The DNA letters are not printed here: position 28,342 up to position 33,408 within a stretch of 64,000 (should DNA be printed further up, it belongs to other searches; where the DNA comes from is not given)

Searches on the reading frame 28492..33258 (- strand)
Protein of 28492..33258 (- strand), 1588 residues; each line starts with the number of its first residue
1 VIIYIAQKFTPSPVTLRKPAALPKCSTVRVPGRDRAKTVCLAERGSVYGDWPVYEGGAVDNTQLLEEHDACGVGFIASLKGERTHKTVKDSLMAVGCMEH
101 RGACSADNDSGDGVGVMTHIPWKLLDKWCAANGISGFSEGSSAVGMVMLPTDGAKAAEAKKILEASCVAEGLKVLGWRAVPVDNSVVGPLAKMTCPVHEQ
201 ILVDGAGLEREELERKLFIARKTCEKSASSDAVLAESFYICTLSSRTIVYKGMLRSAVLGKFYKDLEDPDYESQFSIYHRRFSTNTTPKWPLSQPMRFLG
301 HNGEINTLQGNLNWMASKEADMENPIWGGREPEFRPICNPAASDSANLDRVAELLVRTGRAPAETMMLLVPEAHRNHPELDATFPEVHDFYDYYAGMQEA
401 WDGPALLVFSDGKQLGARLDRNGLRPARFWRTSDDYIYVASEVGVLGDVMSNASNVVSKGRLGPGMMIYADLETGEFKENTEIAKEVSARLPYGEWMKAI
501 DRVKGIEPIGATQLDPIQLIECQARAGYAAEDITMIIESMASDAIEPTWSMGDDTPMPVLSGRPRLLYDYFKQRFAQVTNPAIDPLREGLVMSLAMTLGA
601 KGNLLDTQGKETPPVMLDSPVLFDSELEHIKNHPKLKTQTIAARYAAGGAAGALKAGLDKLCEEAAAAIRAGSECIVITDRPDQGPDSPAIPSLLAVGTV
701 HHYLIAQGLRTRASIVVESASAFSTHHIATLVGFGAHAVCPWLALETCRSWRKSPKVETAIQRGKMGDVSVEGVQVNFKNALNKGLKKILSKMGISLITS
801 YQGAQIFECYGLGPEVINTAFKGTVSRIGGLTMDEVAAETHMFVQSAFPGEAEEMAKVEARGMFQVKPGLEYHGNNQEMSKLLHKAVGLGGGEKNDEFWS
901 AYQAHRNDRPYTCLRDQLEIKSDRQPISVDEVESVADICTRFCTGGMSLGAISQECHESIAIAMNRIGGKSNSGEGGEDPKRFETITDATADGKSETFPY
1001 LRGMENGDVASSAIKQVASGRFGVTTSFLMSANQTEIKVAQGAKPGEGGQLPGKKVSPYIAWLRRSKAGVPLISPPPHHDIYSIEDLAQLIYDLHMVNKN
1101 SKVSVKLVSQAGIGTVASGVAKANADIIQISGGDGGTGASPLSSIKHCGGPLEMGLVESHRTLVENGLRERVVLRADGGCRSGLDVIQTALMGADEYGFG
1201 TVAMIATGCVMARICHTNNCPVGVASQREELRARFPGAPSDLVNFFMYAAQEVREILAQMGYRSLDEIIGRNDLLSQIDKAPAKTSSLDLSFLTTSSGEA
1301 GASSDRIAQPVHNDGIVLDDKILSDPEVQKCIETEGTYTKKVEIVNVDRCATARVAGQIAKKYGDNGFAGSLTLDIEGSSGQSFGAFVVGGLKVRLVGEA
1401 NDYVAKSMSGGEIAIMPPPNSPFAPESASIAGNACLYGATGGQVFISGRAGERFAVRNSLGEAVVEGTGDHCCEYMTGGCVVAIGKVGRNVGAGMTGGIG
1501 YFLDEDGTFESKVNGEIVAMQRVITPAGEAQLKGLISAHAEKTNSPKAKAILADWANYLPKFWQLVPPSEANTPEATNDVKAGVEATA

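Call 3: search_protein_families(library=pfam, proteins=[window:28492-33258:-], max_evalue=1)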
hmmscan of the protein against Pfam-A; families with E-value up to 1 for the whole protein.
window:28492-33258:- (1588 aa): 5 families
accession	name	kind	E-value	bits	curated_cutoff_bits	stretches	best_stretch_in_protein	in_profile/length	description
PF00310.26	GATase_2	-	1.6e-166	554.7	19.9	1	71-496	1-420/420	Glutamine amidotransferases class-II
PF01645.23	Glu_synthase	-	2e-145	485.1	20.4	1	875-1262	3-368/369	Conserved region in glutamate synthase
PF04898.20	Glu_syn_central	-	3.6e-98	328.8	22.8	1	523-812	3-276/277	Glutamate synthase central domain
PF01493.24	GXGXG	-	1.4e-73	246.9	32.5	1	1343-1527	2-187/190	GXGXG motif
PF01070.24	FMN_dh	-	0.068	12.6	24.9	1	1168-1207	270-309/350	FMN-dependent dehydrogenase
